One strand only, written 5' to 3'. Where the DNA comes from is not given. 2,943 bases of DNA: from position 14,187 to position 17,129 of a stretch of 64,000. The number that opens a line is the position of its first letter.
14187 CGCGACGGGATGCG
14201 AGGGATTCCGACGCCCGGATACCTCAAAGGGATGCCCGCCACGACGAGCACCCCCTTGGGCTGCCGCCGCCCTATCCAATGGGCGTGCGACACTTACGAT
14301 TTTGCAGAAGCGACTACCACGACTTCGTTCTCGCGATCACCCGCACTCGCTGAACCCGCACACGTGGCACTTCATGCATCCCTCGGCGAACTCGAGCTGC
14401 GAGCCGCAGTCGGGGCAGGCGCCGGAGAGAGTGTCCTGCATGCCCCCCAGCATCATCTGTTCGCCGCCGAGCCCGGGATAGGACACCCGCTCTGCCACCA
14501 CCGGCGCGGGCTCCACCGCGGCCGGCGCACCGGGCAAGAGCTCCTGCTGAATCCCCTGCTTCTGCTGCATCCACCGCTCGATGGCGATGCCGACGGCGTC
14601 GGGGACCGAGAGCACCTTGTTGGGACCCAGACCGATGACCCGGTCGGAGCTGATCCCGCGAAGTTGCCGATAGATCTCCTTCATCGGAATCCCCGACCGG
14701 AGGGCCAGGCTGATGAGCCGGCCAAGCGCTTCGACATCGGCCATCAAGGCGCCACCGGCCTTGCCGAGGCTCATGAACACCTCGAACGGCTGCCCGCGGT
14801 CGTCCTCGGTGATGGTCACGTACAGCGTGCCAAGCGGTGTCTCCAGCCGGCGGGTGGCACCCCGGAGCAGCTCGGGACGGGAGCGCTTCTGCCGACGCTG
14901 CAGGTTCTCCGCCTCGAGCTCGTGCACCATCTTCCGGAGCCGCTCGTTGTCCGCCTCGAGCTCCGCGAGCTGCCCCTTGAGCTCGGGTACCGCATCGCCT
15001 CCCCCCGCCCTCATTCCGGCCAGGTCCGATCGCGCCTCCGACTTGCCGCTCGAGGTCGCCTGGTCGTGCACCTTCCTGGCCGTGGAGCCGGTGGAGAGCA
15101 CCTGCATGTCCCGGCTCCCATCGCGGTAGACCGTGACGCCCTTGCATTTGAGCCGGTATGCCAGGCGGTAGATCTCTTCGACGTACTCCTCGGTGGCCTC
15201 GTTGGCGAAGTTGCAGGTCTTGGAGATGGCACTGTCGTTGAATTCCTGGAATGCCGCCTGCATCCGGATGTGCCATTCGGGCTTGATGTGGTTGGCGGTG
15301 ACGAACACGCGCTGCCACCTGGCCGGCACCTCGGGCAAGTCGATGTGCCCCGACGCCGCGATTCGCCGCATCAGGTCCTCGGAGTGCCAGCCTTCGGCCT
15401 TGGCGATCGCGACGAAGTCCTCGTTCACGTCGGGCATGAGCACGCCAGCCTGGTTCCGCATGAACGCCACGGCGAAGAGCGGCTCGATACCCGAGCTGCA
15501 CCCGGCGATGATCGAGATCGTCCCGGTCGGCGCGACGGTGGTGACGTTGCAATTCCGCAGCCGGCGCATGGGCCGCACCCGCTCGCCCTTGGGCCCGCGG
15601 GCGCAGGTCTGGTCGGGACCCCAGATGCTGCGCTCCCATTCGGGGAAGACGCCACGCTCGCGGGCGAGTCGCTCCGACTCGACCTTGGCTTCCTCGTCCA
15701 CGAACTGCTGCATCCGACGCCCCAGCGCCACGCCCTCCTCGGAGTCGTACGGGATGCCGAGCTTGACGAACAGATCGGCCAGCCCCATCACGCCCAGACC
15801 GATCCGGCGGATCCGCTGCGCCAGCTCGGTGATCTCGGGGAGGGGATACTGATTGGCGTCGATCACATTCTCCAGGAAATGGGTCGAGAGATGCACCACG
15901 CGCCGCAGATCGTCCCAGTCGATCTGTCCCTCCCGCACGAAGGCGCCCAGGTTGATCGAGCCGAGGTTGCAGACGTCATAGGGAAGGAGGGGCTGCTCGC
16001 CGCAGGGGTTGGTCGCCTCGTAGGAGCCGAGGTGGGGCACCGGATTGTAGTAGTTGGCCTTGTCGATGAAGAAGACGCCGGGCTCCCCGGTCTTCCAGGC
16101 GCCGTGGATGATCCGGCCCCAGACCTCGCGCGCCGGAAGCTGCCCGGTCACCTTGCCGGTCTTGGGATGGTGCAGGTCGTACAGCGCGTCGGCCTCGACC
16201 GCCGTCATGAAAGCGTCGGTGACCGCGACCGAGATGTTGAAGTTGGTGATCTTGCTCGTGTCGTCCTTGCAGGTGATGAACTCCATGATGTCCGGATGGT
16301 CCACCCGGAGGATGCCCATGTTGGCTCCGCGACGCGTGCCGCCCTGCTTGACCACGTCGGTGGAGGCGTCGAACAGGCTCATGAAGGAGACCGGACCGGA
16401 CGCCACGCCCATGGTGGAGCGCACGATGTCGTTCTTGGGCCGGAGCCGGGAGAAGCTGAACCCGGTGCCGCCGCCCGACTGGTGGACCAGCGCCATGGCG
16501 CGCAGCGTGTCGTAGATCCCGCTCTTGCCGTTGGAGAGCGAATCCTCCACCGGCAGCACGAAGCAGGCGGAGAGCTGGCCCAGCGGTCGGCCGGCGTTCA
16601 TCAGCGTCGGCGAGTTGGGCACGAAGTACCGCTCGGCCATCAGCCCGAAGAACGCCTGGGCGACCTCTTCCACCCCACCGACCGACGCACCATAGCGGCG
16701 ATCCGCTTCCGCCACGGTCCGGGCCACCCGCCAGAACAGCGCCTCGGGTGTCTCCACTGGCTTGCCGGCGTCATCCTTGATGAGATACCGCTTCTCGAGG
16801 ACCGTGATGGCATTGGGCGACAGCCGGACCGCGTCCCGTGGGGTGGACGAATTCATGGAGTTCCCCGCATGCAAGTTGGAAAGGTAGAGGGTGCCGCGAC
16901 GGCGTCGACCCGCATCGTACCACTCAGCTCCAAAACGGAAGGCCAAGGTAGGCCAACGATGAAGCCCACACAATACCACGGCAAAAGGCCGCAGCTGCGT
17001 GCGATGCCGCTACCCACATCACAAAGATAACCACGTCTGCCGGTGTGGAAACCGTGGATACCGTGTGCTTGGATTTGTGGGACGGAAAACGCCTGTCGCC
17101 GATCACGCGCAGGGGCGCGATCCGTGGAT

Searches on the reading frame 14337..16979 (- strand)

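Call 51: search_protein_families(library=pfam, proteins=[window:14337-16979:-], max_evalue=0.00001)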
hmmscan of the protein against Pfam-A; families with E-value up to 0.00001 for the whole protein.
window:14337-16979:- (880 aa): 3 families
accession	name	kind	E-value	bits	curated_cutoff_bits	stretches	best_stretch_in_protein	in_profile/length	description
PF02867.20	Ribonuc_red_lgC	-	3.1e-130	435.7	23.9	1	137-618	1-523/523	Ribonucleotide reductase, barrel domain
PF00317.26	Ribonuc_red_lgN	-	5.4e-25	87.7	28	1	52-134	2-77/77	Ribonucleotide reductase, all-alpha domain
PF12637.14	TSCPD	-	1.2e-17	64.4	22.8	1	716-802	13-86/88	TSCPD domain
